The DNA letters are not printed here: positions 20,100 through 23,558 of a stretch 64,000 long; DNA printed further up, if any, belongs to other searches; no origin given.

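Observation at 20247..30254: Self-contained operon of ECF sigma, anti-sigma-vWA fusion and a 2,342-aa polytopic giant of unknown function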

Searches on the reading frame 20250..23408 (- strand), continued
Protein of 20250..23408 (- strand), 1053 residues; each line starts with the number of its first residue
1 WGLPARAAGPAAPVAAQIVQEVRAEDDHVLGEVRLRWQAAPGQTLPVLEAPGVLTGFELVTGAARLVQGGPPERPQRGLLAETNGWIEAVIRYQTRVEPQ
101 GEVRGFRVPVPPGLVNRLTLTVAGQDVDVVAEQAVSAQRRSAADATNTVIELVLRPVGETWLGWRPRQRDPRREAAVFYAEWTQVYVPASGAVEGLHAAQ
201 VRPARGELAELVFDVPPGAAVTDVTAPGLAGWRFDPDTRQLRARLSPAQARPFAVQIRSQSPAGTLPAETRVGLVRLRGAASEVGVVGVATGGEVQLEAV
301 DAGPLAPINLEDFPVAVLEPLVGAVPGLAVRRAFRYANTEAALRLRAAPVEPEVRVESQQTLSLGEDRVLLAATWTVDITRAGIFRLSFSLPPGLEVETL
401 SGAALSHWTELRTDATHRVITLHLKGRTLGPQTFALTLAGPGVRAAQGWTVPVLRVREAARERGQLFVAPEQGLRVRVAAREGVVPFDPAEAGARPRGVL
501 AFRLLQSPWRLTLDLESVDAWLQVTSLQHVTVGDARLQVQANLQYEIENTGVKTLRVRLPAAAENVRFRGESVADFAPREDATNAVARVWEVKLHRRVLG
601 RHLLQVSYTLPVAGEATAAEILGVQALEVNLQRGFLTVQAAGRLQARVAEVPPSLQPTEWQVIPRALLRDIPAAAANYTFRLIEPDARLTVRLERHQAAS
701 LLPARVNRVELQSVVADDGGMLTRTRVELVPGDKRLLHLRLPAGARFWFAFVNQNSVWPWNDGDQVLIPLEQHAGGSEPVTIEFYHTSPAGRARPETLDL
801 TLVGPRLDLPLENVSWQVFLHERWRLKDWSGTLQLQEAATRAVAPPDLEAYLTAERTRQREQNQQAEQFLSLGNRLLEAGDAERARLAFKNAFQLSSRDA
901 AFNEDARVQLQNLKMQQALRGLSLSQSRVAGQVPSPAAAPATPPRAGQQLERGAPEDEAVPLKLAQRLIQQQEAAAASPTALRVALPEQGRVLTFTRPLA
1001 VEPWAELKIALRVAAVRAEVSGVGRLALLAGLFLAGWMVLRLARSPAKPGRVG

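Call 58: find_encoding_contigs(protein=P0175, flank=9000, max_places=1)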
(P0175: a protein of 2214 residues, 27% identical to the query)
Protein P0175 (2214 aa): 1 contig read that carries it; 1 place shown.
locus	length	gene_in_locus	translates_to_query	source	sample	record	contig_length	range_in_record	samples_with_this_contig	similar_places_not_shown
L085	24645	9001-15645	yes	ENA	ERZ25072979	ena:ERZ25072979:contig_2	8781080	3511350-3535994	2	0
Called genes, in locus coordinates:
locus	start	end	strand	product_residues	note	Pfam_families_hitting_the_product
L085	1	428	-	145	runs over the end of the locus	PF02464:CinA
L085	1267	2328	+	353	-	PF02445:NadA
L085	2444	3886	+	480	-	-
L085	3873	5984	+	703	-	PF14827:dCache_3, PF05228:CHASE4 (weak), PF00069:Pkinase, PF07714:PK_Tyr_Ser-Thr, PF03109:ABC1 (weak), PF14531:Kinase-like (weak)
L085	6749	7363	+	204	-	PF08843:AbiEii (faint)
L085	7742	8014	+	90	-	-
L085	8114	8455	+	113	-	PF01850:PIN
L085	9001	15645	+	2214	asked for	-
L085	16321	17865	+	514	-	PF00082:Peptidase_S8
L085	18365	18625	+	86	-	-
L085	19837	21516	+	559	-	PF13360:PQQ_2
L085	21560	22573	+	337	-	-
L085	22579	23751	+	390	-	PF01694:Rhomboid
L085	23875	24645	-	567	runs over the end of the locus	PF01609:DDE_Tnp_1 (weak)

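Call 59: find_encoding_contigs(protein=P0244, flank=9000, max_places=1)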
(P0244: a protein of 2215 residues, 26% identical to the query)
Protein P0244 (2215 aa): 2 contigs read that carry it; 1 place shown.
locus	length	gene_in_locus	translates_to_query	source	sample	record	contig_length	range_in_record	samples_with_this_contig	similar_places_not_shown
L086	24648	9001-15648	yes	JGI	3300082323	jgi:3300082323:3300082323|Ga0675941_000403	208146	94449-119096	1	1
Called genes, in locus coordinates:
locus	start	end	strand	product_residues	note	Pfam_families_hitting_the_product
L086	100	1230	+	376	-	PF08240:ADH_N, PF16912:Glu_dehyd_C, PF00107:ADH_zinc_N, PF13602:ADH_zinc_N_2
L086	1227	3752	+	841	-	PF13371:TPR_9 (faint), PF13431:TPR_17 (faint), PF25064:ARM_TT21_5th (faint), PF00515:TPR_1 (faint), PF07719:TPR_2 (faint), PF12895:ANAPC3 (faint), PF23914:TPR_CcmH_CycH, PF13414:TPR_11 (weak), +5 more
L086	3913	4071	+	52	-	-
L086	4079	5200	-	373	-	PF03054:tRNA_Me_trans, PF20259:tRNA_Me_trans_M, PF20258:tRNA_Me_trans_C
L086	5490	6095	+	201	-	PF04542:Sigma70_r2, PF08281:Sigma70_r4_2, PF04545:Sigma70_r4 (weak)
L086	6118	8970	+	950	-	PF12450:vWF_A, PF00092:VWA, PF13519:VWA_2, PF13768:VWA_3, PF12034:YfbK_C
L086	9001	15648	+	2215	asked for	-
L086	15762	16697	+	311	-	PF07238:PilZ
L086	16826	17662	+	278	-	PF00069:Pkinase, PF01636:APH (faint), PF03109:ABC1 (faint), PF07714:PK_Tyr_Ser-Thr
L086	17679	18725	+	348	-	PF03255:ACCA, PF01039:Carboxyl_trans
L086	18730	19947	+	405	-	PF00085:Thioredoxin (faint), PF13098:Thioredoxin_2 (weak), PF13899:Thioredoxin_7 (weak)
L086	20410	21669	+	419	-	PF12704:MacB_PCD, PF02687:FtsX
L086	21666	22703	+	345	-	PF04055:Radical_SAM, PF06968:BATS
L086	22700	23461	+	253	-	PF00106:adh_short, PF08659:KR, PF13561:adh_short_C2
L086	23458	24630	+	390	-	PF00109:ketoacyl-synt, PF02801:Ketoacyl-synt_C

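Call 61: find_encoding_contigs(protein=P0229, flank=9000, max_places=1)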
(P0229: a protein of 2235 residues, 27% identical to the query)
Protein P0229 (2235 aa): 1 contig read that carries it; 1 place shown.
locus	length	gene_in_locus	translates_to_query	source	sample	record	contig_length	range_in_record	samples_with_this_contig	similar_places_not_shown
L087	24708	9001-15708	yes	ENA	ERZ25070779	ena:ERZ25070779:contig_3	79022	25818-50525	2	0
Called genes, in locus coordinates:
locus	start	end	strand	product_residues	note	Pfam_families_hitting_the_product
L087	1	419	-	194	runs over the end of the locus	-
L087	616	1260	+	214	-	PF06439:3keto-disac_hyd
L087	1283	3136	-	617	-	PF00884:Sulfatase, PF16347:SGSH_C (faint)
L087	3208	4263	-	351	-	PF00814:TsaD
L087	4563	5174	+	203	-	PF04542:Sigma70_r2, PF08281:Sigma70_r4_2, PF04545:Sigma70_r4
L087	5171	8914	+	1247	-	PF13490:zf-HC2 (weak), PF12450:vWF_A, PF00092:VWA, PF13519:VWA_2, PF13768:VWA_3, PF12034:YfbK_C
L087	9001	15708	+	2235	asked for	-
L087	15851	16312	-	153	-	PF06892:Phage_CP76 (weak)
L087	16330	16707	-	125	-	PF08238:Sel1 (weak)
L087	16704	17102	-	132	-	PF08238:Sel1 (weak)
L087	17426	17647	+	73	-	-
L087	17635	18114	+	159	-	PF00582:Usp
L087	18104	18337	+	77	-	PF00582:Usp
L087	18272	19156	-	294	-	PF10977:DUF2797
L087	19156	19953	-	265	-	-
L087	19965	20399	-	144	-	-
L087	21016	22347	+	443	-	PF00884:Sulfatase, PF01663:Phosphodiest (faint), PF07394:DUF1501 (weak), PF16347:SGSH_C (weak)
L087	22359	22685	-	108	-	PF23914:TPR_CcmH_CycH, PF25063:ARM_TT21_C (weak), PF00515:TPR_1, PF07719:TPR_2, PF13181:TPR_8 (weak), PF13428:TPR_14 (weak), PF13432:TPR_16, PF14559:TPR_19, +6 more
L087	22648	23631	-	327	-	PF00515:TPR_1 (faint), PF07719:TPR_2 (faint), PF13174:TPR_6 (faint), PF13428:TPR_14 (weak), PF13431:TPR_17 (faint), PF13432:TPR_16 (weak), PF14559:TPR_19, PF14561:TPR_20 (weak), +1 more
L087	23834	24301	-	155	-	PF13231:PMT_2 (weak)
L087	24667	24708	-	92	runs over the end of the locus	-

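Call 62: find_encoding_contigs(protein=P0178, flank=9000, max_places=1)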
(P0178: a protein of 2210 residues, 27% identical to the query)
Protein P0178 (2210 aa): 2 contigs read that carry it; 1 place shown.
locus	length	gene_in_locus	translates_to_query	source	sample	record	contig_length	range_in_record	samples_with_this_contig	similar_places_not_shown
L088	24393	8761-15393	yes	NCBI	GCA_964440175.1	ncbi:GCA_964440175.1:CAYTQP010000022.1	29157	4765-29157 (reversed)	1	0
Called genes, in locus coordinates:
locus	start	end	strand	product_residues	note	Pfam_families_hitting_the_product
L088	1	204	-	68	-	?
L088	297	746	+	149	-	-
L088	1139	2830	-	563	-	PF02771:Acyl-CoA_dh_N, PF02770:Acyl-CoA_dh_M, PF00441:Acyl-CoA_dh_1, PF08028:Acyl-CoA_dh_2, PF22924:ACOX_C_alpha1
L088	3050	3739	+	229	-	PF02517:Rce1-like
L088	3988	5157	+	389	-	PF03781:FGE-sulfatase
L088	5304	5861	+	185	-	PF04542:Sigma70_r2, PF08281:Sigma70_r4_2, PF04545:Sigma70_r4 (weak)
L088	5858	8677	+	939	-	PF13490:zf-HC2 (weak), PF12450:vWF_A, PF00092:VWA, PF13519:VWA_2, PF13768:VWA_3, PF12034:YfbK_C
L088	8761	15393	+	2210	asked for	-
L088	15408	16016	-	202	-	PF01066:CDP-OH_P_transf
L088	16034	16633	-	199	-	PF13413:HTH_25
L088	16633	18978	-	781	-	PF13491:FtsK_4TM, PF17854:FtsK_alpha, PF01580:FtsK_SpoIIIE, PF09397:FtsK_gamma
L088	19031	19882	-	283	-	PF02548:Pantoate_transf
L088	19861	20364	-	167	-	PF01288:HPPK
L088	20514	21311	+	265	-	PF01012:ETF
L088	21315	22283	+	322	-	PF01012:ETF, PF00766:ETF_alpha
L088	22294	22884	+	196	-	PF02525:Flavodoxin_2 (weak), PF03358:FMN_red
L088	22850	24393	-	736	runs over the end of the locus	PF23139:OB_YrrC, PF14490:HHH_RecD2, PF13086:AAA_11 (faint), PF13245:AAA_19, PF13604:AAA_30, PF01443:Viral_helicase1 (faint), PF18335:SH3_13, PF13538:UvrD_C_2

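Call 77: find_encoding_contigs(protein=P0158, flank=10000, max_places=2)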
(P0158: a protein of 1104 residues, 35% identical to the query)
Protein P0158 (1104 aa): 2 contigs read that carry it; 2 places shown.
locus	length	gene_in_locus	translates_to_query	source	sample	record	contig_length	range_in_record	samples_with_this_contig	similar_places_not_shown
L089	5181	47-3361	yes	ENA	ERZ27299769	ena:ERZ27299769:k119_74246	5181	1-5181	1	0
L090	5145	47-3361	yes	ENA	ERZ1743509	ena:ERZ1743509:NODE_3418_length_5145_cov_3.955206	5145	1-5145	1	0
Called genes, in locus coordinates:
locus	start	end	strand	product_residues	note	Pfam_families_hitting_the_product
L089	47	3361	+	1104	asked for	-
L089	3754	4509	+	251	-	PF01578:Cytochrom_C_asm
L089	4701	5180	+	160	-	?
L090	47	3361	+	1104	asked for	-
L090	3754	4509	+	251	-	PF01578:Cytochrom_C_asm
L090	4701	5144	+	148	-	?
